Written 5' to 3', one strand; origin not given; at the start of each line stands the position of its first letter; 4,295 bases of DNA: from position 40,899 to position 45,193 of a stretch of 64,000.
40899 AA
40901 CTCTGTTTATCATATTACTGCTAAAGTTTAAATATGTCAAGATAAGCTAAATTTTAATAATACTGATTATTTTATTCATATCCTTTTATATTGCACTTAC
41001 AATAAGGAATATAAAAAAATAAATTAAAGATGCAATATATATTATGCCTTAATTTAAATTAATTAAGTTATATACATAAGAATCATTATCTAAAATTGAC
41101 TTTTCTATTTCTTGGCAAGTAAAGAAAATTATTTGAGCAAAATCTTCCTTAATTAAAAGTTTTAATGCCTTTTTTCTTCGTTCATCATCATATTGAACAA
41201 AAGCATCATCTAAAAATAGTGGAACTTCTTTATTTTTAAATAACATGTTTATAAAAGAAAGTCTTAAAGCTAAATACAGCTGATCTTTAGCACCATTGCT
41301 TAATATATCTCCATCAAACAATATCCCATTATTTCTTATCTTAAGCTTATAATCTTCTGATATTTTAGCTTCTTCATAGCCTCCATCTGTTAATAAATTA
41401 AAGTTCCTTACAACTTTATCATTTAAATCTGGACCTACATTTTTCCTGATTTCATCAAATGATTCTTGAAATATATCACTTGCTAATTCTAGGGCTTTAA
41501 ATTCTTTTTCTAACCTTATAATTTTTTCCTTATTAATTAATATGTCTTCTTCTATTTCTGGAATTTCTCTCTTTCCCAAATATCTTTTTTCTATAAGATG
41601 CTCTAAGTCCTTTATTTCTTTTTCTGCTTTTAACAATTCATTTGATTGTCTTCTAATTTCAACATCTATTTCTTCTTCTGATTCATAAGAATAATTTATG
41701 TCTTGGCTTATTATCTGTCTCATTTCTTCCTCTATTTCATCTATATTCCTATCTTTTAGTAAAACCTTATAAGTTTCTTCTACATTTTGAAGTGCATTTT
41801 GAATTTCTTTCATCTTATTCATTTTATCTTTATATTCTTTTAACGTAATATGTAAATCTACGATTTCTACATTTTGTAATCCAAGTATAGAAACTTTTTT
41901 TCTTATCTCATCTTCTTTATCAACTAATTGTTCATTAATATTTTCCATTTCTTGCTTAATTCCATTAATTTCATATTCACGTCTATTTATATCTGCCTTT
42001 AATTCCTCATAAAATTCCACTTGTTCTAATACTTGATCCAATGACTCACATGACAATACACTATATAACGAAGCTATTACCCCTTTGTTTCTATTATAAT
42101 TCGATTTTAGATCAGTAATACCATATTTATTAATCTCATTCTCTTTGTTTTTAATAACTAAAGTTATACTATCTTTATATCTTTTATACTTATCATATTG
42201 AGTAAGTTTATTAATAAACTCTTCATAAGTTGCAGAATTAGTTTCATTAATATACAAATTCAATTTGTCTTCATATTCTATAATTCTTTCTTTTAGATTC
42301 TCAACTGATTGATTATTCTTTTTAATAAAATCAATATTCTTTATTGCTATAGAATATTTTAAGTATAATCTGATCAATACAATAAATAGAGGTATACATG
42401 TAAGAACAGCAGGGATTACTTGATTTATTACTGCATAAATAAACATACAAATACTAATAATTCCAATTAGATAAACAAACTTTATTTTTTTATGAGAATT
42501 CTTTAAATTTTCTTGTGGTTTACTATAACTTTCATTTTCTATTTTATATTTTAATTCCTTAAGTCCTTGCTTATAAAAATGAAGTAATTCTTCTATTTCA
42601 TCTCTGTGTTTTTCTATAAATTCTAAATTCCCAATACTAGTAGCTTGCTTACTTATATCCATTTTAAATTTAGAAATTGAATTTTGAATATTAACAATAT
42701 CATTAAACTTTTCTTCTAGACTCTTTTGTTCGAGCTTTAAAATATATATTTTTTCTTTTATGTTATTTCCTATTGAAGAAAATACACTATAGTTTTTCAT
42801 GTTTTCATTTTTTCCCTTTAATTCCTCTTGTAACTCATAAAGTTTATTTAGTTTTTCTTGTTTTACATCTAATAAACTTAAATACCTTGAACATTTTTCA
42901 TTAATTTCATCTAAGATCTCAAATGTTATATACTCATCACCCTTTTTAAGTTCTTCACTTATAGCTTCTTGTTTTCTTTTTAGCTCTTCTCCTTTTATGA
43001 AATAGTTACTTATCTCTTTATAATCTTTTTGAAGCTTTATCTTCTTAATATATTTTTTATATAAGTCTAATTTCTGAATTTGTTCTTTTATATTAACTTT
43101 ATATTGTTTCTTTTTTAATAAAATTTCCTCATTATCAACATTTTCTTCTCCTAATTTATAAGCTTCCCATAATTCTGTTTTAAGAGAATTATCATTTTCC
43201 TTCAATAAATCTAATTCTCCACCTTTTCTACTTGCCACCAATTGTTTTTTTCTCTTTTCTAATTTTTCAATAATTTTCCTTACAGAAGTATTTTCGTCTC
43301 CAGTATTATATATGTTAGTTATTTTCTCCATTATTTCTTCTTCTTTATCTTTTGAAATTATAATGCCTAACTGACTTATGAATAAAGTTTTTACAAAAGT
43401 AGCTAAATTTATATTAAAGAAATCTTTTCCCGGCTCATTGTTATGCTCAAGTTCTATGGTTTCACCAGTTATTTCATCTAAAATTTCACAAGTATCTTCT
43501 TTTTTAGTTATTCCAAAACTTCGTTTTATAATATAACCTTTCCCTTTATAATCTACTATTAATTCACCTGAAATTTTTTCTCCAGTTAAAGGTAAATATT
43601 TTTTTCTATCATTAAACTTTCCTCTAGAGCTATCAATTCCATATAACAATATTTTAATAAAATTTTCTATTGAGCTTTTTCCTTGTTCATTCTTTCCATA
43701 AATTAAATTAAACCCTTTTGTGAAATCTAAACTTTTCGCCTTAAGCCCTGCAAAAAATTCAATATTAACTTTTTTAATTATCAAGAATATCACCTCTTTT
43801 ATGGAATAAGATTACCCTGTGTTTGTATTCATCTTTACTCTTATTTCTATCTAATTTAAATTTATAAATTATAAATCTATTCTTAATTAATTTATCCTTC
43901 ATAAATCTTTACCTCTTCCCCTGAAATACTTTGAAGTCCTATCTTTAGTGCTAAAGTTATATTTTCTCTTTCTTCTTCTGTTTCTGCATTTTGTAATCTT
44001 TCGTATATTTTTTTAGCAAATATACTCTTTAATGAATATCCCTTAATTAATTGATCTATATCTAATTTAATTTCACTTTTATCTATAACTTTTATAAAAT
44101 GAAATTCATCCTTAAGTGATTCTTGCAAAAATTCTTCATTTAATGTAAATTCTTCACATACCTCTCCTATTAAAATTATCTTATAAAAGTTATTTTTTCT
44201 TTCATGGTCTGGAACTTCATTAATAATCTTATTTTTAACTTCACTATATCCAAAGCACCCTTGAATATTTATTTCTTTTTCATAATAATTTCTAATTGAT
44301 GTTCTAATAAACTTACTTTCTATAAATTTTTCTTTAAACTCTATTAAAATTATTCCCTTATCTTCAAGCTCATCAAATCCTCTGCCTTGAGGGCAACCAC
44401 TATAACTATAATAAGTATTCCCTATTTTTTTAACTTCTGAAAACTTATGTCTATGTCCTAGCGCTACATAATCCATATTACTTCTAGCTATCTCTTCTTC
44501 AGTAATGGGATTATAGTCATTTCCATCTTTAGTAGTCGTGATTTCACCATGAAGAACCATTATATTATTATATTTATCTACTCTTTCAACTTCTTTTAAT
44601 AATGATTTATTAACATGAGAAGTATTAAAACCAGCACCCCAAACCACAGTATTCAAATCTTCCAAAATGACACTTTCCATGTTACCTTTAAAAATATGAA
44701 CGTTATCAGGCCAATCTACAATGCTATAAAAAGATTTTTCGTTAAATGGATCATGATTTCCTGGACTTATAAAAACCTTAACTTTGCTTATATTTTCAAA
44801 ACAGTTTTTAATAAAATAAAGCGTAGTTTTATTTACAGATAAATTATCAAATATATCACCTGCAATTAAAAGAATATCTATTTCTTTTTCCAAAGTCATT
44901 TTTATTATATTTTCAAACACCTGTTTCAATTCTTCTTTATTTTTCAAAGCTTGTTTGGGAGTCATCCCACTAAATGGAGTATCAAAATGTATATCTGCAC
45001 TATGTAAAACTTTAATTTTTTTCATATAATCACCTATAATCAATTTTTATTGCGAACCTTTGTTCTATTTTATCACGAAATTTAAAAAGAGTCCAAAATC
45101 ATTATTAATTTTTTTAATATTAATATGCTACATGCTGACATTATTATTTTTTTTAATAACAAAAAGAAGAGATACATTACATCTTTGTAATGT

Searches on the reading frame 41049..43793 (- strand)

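Call 14: search_protein_families(library=pfam, proteins=[window:41049-43793:-], max_evalue=0.0001)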
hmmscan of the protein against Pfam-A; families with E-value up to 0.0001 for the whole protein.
window:41049-43793:- (914 aa): 1 family
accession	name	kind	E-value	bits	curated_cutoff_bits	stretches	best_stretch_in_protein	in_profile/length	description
PF13514.12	AAA_27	-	2.2e-07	31.1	22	1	6-56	3-56/206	AAA domain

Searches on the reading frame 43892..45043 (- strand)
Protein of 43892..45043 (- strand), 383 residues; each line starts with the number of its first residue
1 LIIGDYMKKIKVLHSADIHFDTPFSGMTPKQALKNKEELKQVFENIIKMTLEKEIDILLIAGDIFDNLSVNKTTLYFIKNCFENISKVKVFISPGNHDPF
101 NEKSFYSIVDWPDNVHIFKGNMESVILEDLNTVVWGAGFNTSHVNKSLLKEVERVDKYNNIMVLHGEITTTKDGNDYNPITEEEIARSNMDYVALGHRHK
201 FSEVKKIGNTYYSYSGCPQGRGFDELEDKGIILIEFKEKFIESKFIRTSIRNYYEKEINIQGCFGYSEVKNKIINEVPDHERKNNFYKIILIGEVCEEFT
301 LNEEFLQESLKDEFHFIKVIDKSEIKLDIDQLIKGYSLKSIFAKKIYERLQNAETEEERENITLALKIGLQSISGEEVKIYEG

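Call 14: search_protein_families(library=pfam, proteins=[window:43892-45043:-], max_evalue=0.0001)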
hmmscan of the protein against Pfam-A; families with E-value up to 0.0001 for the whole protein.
window:43892-45043:- (383 aa): 2 families
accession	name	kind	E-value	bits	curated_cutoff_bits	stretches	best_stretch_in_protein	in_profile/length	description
PF00149.33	Metallophos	-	2.4e-14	54.7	21.5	1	10-200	1-190/191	Calcineurin-like phosphoesterase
PF12850.12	Metallophos_2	-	1.2e-06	29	27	1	12-226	3-143/154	Calcineurin-like phosphoesterase superfamily domain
